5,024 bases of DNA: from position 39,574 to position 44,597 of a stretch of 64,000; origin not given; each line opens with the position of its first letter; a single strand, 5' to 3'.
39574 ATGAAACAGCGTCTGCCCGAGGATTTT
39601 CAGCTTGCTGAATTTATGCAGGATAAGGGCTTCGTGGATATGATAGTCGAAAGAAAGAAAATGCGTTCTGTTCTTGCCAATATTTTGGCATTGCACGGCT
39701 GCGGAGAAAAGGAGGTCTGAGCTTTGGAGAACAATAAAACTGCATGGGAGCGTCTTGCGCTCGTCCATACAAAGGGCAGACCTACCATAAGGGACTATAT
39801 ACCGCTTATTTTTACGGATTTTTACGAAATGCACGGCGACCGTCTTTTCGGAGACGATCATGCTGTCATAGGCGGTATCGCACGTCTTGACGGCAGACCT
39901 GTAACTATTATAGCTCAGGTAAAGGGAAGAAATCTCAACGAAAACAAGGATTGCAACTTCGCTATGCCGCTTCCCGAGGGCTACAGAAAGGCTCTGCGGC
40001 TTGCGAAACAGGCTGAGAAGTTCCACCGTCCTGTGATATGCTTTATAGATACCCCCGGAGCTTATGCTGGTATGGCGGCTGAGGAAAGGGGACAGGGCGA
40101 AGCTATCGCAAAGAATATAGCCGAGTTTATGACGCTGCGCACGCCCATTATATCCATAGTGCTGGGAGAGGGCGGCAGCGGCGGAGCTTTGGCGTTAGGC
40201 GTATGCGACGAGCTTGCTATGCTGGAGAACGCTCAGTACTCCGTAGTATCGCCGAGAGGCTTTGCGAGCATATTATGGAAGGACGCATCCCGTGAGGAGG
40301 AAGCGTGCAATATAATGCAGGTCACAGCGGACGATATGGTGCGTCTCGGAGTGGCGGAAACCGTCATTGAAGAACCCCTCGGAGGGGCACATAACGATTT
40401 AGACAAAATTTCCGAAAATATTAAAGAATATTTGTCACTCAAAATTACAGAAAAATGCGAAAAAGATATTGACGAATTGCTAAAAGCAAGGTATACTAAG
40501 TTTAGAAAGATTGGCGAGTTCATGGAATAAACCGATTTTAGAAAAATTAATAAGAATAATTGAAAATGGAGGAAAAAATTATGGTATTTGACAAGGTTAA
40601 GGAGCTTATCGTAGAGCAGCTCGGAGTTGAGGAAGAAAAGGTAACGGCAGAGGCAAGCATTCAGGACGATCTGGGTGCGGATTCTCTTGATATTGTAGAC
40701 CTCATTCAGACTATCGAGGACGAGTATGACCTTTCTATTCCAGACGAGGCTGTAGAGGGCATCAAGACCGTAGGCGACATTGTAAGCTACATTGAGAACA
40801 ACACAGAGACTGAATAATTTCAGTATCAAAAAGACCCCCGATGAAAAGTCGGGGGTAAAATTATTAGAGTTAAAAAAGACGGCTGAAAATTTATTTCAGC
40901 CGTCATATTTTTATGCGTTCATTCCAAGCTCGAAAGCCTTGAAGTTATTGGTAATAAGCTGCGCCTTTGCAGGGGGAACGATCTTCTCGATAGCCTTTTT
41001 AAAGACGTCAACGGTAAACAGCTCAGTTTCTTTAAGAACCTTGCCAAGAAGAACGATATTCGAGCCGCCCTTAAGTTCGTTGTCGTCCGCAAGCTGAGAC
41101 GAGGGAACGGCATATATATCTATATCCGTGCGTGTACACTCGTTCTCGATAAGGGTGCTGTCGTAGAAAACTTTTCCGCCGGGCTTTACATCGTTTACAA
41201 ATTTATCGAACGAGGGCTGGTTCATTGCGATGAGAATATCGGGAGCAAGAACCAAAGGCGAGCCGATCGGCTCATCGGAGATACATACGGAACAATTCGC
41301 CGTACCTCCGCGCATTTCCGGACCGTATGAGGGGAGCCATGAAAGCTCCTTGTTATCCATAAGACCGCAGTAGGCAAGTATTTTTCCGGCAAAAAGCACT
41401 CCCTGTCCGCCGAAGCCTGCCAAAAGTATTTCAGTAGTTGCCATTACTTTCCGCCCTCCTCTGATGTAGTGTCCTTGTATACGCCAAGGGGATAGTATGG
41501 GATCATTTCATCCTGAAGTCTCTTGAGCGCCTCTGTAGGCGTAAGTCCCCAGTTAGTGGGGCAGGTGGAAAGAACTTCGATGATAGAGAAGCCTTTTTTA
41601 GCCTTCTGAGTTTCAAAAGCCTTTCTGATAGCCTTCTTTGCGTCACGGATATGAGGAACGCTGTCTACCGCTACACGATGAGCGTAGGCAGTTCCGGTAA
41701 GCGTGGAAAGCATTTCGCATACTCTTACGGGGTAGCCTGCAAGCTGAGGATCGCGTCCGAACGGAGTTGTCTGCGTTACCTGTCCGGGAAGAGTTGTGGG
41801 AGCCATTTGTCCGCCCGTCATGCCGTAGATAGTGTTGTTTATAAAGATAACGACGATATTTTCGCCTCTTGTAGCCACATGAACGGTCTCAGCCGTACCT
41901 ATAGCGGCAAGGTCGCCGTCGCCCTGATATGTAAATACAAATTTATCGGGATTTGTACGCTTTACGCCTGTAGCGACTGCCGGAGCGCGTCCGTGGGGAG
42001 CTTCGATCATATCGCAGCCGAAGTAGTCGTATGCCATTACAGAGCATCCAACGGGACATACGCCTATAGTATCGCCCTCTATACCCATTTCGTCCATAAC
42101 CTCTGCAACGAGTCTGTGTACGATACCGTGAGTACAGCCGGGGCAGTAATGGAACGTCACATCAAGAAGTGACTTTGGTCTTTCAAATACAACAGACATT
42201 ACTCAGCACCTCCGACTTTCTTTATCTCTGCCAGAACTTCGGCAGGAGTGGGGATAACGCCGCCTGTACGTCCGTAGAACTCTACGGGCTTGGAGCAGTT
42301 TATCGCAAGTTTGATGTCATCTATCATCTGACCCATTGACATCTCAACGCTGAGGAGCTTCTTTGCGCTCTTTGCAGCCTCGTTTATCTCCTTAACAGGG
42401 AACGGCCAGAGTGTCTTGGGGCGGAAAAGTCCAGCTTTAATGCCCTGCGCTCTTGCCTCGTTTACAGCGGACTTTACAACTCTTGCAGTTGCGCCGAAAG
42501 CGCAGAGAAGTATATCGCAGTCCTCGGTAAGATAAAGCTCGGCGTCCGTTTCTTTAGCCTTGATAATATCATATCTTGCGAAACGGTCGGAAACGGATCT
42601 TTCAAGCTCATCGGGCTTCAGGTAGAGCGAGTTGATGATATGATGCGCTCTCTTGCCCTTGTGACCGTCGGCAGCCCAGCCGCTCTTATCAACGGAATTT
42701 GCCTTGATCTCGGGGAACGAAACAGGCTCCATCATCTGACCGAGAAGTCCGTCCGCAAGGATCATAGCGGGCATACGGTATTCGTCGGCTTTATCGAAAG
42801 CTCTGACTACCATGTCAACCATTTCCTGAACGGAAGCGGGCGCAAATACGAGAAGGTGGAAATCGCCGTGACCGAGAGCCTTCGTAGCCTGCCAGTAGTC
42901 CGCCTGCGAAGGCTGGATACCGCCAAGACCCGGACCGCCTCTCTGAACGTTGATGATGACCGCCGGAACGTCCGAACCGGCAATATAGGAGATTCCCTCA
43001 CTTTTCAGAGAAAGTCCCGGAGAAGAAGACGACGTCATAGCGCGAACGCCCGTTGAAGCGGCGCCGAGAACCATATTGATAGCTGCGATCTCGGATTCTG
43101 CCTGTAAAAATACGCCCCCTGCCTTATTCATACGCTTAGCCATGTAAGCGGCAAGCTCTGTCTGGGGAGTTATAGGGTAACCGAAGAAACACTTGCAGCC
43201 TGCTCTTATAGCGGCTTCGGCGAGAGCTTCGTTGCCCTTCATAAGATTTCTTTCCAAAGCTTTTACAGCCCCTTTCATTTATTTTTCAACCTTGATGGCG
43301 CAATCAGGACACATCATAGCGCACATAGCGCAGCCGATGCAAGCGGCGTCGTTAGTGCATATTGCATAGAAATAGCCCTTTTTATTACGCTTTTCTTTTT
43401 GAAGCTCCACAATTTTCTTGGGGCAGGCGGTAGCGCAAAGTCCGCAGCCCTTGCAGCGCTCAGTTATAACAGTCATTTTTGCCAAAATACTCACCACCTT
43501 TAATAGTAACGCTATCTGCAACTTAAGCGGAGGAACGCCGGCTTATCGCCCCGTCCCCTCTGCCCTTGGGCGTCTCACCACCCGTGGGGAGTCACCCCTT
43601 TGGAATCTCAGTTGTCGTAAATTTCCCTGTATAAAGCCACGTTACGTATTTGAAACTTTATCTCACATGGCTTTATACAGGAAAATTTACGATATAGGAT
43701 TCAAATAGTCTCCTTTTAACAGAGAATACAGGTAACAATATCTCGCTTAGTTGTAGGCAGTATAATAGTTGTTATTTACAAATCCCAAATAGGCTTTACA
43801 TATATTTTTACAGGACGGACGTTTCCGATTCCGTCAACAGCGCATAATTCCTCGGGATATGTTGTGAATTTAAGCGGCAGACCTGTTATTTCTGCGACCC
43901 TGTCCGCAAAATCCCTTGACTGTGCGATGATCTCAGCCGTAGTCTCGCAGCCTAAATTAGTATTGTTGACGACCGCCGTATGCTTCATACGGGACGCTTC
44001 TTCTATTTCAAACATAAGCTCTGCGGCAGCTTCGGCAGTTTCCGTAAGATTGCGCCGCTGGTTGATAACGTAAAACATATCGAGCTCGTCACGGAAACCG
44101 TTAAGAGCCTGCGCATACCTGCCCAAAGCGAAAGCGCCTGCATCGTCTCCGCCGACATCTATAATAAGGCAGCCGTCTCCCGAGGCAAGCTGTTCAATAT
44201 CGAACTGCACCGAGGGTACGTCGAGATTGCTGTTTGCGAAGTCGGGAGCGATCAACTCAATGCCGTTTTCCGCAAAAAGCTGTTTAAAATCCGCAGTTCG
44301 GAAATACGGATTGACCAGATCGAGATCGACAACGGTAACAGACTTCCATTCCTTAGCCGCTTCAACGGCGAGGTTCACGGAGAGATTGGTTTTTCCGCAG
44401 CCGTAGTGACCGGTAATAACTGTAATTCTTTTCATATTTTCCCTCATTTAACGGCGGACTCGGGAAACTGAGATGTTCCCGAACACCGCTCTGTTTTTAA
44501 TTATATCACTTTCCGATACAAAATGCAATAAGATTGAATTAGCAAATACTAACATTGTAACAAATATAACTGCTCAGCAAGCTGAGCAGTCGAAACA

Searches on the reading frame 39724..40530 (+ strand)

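Call 50: search_protein_families(library=pfam, proteins=[window:39724-40530:+], max_evalue=0.0001)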
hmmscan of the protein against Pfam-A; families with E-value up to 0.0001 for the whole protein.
window:39724-40530:+ (268 aa): 2 families
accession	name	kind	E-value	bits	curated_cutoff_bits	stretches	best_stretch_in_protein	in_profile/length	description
PF03255.19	ACCA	-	5.3e-114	381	23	1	4-264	50-310/310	Acetyl co-enzyme A carboxylase carboxyltransferase-like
PF01039.27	Carboxyl_trans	-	4.2e-15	55.8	22.3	1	48-195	284-427/493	Carboxyl transferase domain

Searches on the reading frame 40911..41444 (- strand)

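Call 50: search_protein_families(library=pfam, proteins=[window:40911-41444:-], max_evalue=0.0001)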
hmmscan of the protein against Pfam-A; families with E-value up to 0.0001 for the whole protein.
window:40911-41444:- (177 aa): 1 family
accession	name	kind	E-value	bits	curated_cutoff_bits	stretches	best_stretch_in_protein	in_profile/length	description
PF01558.24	POR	-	7.3e-35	121.1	27.4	1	12-175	1-172/173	Pyruvate ferredoxin/flavodoxin oxidoreductase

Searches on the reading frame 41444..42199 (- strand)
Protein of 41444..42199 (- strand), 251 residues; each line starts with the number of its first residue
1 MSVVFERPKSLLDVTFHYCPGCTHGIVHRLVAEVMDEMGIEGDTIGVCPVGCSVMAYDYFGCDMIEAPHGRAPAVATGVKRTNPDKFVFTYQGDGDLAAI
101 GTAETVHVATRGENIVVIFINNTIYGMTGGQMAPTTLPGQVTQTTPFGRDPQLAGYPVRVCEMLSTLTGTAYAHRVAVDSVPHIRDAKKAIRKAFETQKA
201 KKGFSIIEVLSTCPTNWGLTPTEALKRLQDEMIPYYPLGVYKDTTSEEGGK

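Call 50: search_protein_families(library=pfam, proteins=[window:41444-42199:-], max_evalue=0.0001)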
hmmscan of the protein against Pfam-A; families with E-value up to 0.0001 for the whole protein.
window:41444-42199:- (251 aa): 1 family
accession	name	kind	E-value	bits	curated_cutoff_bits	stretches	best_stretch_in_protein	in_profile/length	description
PF02775.26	TPP_enzyme_C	-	6.6e-21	75.1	21.9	1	51-209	3-151/151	Thiamine pyrophosphate enzyme, C-terminal TPP binding domain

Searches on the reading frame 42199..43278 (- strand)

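Call 50: search_protein_families(library=pfam, proteins=[window:42199-43278:-], max_evalue=0.0001)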
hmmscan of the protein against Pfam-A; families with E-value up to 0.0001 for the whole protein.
window:42199-43278:- (359 aa): 3 families
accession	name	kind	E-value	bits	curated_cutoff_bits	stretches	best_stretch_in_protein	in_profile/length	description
PF01855.24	POR_N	-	1e-50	173.1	27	1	21-192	1-171/231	Pyruvate flavodoxin/ferredoxin oxidoreductase, thiamine diP-bdg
PF17147.9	PFOR_II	-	2e-26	92.7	27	1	255-348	2-102/102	Pyruvate:ferredoxin oxidoreductase core domain II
PF02780.25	Transketolase_C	-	6.2e-07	29.8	25.9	1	250-313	6-69/124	Transketolase, C-terminal domain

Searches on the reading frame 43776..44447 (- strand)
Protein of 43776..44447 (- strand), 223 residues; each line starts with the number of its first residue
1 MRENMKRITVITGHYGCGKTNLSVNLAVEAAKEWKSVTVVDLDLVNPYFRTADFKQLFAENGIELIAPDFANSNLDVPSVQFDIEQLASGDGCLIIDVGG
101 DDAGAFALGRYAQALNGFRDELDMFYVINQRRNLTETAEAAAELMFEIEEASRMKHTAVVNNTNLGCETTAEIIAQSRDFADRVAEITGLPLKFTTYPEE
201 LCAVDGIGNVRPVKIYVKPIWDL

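Call 50: search_protein_families(library=pfam, proteins=[window:43776-44447:-], max_evalue=0.0001)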
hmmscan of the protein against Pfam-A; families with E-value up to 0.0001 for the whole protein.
window:43776-44447:- (223 aa): 1 family
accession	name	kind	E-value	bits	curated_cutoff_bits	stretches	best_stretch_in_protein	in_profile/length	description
PF01656.29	CbiA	-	4.2e-05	23.9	25.4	1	8-128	1-79/125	CobQ/CobB/MinD/ParA nucleotide binding domain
